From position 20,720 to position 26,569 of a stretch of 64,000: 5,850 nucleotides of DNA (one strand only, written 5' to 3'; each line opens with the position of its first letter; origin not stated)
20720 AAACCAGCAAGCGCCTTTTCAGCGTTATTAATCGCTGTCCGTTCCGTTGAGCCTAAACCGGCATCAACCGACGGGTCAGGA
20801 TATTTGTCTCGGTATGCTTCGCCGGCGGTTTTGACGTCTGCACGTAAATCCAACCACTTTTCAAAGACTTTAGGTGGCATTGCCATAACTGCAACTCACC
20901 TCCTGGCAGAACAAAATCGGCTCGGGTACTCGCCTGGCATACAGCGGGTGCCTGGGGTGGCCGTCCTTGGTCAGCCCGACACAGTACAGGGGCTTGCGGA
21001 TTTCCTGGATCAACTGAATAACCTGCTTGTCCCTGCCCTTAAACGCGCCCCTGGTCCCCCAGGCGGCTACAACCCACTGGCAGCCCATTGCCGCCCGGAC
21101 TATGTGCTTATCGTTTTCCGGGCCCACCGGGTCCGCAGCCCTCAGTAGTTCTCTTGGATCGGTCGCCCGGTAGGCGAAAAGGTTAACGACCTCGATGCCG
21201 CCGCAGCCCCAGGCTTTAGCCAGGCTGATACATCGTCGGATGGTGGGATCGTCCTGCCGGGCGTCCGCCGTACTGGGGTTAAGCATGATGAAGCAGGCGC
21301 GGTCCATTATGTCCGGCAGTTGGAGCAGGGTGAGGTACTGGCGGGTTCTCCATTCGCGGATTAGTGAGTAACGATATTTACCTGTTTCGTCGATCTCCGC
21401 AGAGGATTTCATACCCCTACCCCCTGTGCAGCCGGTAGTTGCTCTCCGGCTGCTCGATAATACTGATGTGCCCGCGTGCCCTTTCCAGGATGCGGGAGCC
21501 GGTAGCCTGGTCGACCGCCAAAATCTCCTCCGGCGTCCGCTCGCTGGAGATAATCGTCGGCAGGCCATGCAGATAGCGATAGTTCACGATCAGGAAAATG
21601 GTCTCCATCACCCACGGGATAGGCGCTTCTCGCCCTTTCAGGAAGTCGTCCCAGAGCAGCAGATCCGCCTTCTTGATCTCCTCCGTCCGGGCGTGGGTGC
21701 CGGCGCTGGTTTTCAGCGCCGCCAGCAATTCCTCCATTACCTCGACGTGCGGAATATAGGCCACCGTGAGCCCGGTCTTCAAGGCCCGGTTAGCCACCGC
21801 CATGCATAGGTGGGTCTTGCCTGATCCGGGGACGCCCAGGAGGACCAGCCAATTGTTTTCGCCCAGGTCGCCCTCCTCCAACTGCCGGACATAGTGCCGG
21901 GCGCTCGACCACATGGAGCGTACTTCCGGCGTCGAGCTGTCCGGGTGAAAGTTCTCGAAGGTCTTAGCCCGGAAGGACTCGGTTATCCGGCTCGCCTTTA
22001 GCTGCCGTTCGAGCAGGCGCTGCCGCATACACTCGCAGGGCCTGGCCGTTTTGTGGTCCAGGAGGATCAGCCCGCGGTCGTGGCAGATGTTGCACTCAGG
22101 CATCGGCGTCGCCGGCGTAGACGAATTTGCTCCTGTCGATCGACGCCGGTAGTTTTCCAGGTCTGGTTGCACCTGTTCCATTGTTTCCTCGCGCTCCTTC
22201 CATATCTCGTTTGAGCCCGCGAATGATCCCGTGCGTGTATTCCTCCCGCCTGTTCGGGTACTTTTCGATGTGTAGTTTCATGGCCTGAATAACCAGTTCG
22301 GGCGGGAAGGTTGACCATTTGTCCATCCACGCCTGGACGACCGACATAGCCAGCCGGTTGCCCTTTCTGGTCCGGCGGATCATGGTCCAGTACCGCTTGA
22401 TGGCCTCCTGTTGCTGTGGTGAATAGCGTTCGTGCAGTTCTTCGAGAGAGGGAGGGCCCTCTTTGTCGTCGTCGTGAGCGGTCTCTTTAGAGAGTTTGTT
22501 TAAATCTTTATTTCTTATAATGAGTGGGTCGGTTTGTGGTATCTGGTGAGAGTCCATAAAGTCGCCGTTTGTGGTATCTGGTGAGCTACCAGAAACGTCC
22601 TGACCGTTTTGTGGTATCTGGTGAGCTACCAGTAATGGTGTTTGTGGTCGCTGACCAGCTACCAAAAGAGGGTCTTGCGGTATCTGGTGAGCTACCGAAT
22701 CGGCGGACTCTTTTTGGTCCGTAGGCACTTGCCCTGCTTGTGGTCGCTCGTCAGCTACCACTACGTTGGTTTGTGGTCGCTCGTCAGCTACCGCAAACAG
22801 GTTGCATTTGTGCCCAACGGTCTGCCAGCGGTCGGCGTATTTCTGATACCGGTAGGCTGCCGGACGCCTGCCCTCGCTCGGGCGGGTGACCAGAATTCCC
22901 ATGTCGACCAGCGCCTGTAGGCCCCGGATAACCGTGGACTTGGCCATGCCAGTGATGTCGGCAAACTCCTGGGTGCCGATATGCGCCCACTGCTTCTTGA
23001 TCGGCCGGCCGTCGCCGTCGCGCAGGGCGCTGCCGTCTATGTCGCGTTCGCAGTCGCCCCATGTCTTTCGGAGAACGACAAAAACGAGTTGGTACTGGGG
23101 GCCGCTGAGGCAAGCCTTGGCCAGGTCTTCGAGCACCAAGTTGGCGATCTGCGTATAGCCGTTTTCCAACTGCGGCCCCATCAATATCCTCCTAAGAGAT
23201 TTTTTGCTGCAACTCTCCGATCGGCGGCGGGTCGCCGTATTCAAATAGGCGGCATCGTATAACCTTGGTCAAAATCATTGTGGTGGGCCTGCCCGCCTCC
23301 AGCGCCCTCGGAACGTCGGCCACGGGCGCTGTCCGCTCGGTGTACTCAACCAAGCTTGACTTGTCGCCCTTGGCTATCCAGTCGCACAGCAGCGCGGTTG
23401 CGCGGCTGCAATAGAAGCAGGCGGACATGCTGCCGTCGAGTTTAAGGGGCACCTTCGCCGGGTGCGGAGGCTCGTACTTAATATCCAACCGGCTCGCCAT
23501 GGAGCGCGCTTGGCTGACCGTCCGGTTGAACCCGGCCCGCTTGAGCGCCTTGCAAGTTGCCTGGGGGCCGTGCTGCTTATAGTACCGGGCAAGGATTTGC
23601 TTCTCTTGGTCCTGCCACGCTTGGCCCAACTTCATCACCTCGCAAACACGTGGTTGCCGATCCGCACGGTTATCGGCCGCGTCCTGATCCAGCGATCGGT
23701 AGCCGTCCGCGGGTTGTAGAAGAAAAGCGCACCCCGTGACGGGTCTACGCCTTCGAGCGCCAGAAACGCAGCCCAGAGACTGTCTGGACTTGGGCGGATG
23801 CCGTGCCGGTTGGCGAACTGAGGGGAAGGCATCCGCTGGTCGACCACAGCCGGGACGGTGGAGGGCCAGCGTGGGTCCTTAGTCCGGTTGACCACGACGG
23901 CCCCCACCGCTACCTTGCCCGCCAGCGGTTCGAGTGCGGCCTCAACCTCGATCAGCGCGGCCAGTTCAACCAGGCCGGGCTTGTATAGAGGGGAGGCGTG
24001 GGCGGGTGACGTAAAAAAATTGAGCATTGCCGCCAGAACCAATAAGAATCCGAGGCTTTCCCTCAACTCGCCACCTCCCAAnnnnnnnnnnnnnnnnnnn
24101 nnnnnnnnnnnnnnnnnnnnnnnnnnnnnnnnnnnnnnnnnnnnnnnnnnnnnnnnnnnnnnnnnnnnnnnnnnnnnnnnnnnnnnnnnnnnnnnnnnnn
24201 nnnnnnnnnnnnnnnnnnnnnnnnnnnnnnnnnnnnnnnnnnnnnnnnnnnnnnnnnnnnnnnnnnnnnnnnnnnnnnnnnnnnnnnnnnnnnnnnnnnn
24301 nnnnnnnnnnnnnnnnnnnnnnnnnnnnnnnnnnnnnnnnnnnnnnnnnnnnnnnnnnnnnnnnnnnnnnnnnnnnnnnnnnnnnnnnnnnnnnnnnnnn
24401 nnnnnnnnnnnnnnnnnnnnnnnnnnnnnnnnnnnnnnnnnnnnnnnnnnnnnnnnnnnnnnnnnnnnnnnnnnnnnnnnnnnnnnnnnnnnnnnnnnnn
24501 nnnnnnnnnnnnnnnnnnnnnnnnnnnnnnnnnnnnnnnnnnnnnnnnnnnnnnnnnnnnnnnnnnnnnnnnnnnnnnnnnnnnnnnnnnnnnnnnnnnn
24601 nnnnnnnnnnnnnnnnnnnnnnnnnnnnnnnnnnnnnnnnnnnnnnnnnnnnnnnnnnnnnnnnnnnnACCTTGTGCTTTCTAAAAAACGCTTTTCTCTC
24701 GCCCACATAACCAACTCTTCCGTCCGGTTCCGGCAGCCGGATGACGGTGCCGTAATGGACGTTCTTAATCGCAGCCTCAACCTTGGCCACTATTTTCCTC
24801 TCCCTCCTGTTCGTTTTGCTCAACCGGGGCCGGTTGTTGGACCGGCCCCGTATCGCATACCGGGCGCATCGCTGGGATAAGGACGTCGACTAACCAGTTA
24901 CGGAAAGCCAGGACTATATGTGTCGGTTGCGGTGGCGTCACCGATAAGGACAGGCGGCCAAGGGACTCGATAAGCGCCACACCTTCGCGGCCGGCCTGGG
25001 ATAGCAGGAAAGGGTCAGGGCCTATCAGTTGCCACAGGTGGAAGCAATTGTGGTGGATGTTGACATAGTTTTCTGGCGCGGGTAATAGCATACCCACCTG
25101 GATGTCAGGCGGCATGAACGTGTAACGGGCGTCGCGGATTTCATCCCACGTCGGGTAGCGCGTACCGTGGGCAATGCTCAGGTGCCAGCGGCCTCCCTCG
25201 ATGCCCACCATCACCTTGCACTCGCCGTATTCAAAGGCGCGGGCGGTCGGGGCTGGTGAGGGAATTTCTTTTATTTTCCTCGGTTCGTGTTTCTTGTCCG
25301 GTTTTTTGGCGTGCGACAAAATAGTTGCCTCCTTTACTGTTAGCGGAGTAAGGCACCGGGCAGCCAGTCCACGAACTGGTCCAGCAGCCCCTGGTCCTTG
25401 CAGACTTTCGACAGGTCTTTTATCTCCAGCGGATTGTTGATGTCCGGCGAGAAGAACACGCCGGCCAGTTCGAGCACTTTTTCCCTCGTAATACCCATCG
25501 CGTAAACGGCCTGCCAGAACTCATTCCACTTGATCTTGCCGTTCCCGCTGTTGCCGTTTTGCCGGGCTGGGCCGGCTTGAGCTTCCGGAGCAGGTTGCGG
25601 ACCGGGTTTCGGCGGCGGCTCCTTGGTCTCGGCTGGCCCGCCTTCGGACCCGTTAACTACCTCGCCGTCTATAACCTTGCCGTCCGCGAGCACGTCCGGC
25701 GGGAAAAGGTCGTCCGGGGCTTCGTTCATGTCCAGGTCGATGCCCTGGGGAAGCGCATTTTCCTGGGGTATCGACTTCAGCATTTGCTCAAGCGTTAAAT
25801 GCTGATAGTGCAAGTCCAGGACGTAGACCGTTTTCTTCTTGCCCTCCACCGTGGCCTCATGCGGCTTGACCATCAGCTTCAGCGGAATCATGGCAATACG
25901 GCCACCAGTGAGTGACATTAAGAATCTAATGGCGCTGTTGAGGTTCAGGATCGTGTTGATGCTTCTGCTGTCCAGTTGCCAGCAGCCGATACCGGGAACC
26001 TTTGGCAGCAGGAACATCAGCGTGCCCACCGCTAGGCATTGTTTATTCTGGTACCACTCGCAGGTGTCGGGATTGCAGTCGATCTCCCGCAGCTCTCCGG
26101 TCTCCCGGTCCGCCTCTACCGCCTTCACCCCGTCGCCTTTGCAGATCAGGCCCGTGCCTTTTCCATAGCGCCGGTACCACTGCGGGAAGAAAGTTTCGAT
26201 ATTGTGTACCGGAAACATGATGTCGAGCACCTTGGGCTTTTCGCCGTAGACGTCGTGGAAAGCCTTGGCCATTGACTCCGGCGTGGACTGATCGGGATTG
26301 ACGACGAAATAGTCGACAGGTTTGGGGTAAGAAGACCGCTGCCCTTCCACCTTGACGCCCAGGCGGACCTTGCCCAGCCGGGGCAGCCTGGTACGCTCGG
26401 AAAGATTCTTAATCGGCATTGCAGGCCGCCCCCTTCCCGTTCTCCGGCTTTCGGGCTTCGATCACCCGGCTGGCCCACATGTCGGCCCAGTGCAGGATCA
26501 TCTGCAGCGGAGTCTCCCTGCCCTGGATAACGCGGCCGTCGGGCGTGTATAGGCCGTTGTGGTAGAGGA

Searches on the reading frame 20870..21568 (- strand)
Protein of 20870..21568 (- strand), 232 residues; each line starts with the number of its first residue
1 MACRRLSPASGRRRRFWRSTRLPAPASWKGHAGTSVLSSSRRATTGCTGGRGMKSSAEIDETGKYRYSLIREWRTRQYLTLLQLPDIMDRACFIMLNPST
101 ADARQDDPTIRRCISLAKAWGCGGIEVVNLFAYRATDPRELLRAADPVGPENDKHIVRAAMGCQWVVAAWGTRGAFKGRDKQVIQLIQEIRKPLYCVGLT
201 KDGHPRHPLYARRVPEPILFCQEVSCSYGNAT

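Call 86: search_protein_families(library=pfam, proteins=[window:20870-21568:-], max_evalue=0.001)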
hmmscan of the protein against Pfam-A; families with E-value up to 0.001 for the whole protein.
window:20870-21568:- (232 aa): 1 family
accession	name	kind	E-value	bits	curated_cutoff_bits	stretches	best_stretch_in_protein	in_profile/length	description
PF07799.17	DUF1643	-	5.7e-47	159.6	22.5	1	66-209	1-134/134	Protein of unknown function (DUF1643)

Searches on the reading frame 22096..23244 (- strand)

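Call 86: search_protein_families(library=pfam, proteins=[window:22096-23244:-], max_evalue=0.001)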
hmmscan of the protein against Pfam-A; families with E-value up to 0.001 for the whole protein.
window:22096-23244:- (382 aa): 2 families
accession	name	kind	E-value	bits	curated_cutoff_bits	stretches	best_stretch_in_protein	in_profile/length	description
PF04492.19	Phage_rep_O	-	8.3e-11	42.7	28.7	1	25-63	4-42/95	Bacteriophage replication protein O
PF09339.16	HTH_IclR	-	0.00041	20.5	22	1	92-121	22-51/52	IclR helix-turn-helix domain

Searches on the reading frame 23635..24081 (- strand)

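Call 86: search_protein_families(library=pfam, proteins=[window:23635-24081:-], max_evalue=0.001)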
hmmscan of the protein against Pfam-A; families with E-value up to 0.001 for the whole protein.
window:23635-24081:- (148 aa): 1 family
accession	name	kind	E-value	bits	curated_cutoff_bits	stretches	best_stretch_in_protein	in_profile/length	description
PF07486.17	Hydrolase_2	-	1.2e-22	80.9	27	1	51-147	2-100/100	Cell Wall Hydrolase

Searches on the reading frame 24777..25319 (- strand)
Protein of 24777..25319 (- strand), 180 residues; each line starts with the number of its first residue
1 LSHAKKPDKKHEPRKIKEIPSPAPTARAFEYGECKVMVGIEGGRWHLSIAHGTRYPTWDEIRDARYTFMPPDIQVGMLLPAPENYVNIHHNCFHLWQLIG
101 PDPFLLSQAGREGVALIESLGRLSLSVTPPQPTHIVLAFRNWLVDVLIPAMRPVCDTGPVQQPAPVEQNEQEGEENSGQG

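Call 86: search_protein_families(library=pfam, proteins=[window:24777-25319:-], max_evalue=0.001)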
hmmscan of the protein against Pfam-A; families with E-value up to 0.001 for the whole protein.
window:24777-25319:- (180 aa): 1 family
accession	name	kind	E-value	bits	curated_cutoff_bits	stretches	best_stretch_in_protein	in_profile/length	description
PF24746.1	DUF7694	-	7.7e-18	64.5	27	1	42-98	7-64/66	Domain of unknown function (DUF7694)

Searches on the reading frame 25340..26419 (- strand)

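Call 86: search_protein_families(library=pfam, proteins=[window:25340-26419:-], max_evalue=0.001)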
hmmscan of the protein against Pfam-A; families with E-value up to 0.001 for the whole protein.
window:25340-26419:- (359 aa): 1 family
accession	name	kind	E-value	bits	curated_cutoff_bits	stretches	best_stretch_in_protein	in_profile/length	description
PF18897.5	Gp3-like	-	8e-55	186.1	23.6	1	15-204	1-189/191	Recombination directionality factor-like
